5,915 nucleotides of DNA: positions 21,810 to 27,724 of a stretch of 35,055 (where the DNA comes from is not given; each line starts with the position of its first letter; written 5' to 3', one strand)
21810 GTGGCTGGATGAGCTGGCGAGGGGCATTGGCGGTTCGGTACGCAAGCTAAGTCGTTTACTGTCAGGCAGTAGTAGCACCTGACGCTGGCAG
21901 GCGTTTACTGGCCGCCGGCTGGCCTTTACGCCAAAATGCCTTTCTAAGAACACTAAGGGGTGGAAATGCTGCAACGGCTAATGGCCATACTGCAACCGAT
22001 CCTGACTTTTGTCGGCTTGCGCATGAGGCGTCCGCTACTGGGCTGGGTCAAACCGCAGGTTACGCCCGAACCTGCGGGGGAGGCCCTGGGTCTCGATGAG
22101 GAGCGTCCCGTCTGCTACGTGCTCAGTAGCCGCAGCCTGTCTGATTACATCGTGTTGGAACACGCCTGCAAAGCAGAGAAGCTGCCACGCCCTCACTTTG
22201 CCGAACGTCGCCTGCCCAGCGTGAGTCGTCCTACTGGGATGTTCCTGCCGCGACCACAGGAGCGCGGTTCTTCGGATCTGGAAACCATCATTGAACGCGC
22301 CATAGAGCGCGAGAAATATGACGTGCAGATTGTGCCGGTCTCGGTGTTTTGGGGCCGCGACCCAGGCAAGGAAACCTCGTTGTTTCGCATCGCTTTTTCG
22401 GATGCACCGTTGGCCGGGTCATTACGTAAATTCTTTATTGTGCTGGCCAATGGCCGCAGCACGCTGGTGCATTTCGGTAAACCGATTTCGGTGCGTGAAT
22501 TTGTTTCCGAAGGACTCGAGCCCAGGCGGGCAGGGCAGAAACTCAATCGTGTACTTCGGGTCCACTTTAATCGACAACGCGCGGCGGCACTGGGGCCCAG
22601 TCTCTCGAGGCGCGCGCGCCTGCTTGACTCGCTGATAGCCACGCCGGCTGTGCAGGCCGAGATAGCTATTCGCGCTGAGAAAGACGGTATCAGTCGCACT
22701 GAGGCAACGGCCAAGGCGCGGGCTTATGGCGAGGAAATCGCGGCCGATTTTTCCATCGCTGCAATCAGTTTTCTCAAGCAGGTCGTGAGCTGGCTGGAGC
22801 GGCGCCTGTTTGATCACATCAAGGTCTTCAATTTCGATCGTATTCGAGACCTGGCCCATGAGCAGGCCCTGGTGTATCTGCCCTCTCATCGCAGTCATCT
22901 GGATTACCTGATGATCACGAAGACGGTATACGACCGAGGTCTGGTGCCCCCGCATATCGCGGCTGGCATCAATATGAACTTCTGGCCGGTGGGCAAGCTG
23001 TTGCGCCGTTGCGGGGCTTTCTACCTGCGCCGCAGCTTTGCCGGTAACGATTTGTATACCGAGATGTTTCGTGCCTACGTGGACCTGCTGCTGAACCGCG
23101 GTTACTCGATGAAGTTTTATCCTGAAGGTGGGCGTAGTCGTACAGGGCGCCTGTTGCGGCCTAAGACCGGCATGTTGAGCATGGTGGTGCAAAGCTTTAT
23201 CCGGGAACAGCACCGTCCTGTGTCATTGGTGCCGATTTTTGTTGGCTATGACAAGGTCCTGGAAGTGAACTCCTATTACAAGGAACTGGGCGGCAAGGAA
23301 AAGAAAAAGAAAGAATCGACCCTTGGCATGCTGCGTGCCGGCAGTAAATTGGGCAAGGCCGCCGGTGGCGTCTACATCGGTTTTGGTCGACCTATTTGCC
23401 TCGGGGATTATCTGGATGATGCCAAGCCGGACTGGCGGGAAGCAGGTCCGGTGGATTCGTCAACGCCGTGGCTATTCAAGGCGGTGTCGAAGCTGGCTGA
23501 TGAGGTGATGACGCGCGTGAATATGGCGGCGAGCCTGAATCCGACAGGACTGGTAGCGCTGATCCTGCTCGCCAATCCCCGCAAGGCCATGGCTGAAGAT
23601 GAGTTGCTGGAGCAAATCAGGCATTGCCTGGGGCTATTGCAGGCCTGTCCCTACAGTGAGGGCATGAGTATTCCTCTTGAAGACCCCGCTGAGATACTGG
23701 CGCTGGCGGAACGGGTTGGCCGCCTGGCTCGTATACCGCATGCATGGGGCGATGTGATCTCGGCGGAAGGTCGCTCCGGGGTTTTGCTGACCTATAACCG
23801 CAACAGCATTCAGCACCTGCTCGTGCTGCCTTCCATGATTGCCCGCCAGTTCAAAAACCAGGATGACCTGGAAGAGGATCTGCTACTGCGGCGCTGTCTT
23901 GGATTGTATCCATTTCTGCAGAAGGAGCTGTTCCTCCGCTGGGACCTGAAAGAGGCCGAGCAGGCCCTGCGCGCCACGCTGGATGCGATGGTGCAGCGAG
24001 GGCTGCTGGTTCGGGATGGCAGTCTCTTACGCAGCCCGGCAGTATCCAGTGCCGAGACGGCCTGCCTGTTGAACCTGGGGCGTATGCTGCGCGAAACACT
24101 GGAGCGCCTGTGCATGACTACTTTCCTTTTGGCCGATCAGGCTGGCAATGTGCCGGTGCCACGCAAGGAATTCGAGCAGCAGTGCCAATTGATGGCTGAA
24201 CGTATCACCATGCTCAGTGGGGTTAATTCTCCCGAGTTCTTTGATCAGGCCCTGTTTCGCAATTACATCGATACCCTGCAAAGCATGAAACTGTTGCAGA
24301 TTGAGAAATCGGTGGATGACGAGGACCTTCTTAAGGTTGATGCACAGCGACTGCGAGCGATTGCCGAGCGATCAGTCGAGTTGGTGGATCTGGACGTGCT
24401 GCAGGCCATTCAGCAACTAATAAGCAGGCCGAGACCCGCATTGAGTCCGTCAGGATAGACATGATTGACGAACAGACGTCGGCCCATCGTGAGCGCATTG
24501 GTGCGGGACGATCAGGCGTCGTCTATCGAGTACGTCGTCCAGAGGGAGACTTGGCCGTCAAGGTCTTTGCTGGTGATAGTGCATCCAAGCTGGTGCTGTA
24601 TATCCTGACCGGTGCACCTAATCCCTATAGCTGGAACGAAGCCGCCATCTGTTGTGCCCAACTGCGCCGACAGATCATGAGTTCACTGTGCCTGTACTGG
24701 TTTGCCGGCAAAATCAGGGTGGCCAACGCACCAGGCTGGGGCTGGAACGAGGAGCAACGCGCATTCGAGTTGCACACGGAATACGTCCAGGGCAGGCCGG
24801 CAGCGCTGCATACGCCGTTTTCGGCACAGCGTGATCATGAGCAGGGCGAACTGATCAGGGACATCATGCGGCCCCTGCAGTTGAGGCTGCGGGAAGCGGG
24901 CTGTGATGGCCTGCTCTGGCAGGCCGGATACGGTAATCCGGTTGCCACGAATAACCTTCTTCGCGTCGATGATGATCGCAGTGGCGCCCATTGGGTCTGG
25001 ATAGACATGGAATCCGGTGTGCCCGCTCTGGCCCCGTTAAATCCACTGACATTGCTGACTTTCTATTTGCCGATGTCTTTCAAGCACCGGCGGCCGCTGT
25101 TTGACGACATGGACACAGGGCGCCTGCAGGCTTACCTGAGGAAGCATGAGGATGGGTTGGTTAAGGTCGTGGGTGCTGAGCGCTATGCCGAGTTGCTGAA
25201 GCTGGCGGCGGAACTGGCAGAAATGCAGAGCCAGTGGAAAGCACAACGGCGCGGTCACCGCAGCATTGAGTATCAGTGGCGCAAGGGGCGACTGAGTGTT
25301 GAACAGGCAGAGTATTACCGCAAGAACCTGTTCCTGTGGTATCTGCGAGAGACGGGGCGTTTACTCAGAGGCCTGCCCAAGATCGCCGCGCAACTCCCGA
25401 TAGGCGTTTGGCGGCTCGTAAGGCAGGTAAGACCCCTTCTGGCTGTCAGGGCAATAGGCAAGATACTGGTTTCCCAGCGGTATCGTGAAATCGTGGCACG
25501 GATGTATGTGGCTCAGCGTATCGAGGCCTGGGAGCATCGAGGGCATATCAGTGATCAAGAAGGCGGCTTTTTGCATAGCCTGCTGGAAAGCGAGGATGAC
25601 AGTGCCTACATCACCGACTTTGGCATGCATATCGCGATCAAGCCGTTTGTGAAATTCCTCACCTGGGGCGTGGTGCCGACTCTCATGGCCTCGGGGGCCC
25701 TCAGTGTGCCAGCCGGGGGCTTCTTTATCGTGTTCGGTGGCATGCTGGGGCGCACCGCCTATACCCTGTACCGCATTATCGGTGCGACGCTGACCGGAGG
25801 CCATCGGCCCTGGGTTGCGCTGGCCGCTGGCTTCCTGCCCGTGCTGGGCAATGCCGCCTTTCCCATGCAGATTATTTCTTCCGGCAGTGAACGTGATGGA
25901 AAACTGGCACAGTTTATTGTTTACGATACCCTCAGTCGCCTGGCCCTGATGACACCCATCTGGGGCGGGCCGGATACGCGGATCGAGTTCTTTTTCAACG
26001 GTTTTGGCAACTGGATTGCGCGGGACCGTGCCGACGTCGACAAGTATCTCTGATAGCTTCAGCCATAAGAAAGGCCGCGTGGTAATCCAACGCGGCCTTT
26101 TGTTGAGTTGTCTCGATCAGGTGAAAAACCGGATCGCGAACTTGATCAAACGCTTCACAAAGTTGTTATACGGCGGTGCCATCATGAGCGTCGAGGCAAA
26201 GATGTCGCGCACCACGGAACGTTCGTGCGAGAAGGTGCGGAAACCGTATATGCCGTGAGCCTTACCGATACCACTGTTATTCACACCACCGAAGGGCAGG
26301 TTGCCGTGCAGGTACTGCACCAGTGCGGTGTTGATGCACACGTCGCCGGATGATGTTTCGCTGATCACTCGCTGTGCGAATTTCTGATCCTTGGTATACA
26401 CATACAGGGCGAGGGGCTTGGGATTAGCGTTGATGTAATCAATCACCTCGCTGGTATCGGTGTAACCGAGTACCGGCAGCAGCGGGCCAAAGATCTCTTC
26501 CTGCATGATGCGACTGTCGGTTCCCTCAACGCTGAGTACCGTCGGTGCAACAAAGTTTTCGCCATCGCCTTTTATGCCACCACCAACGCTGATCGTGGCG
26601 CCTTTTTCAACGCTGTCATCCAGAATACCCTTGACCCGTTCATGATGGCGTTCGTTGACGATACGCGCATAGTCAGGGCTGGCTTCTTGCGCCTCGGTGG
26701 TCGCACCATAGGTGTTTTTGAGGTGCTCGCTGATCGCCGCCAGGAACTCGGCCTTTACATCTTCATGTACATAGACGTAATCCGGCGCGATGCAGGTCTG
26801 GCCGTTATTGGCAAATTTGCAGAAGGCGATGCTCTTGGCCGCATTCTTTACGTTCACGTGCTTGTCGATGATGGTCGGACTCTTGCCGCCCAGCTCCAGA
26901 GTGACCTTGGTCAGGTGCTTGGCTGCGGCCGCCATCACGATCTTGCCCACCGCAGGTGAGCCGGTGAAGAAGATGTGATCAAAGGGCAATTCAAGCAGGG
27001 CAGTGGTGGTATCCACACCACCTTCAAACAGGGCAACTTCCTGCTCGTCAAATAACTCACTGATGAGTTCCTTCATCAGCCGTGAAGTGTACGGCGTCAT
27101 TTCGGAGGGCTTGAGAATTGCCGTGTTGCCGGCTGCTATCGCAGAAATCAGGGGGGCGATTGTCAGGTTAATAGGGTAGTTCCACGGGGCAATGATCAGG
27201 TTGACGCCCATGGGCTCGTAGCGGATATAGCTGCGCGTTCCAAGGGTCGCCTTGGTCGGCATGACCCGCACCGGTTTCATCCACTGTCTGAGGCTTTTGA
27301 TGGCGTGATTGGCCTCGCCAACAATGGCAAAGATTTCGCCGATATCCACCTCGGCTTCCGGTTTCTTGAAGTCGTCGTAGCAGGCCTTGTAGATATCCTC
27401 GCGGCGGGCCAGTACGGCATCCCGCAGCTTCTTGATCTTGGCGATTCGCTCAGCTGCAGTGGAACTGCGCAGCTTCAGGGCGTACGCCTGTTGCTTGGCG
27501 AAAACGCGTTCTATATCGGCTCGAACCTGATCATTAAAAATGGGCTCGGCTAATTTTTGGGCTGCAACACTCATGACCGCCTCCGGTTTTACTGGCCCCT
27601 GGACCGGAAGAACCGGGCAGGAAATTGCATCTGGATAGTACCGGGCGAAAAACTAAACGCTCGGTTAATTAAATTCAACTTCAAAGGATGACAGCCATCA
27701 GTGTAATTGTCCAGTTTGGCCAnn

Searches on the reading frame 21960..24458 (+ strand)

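Call 30: search_protein_families(library=pfam, proteins=[window:21960-24458:+], max_evalue=0.0001)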
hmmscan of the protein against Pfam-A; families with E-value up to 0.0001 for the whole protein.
window:21960-24458:+ (832 aa): 2 families
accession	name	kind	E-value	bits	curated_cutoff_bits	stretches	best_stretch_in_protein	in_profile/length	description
PF19277.4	GPAT_C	-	1.9e-92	310.6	25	1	439-780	1-342/344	Glycerol-3-phosphate acyltransferase C-terminal region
PF01553.26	Acyltransferase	-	5.7e-23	81.6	23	1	296-427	8-130/132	Acyltransferase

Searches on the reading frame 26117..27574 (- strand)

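Call 30: search_protein_families(library=pfam, proteins=[window:26117-27574:-], max_evalue=0.0001)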
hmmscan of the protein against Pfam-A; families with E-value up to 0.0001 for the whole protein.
window:26117-27574:- (485 aa): 2 families
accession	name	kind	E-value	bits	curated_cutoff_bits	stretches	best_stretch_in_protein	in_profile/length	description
PF00171.27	Aldedh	-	2e-97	327.1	23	1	18-454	28-461/461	Aldehyde dehydrogenase family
PF05893.19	LuxC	-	5.9e-07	29.1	21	1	114-314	81-288/401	Acyl-CoA reductase (LuxC)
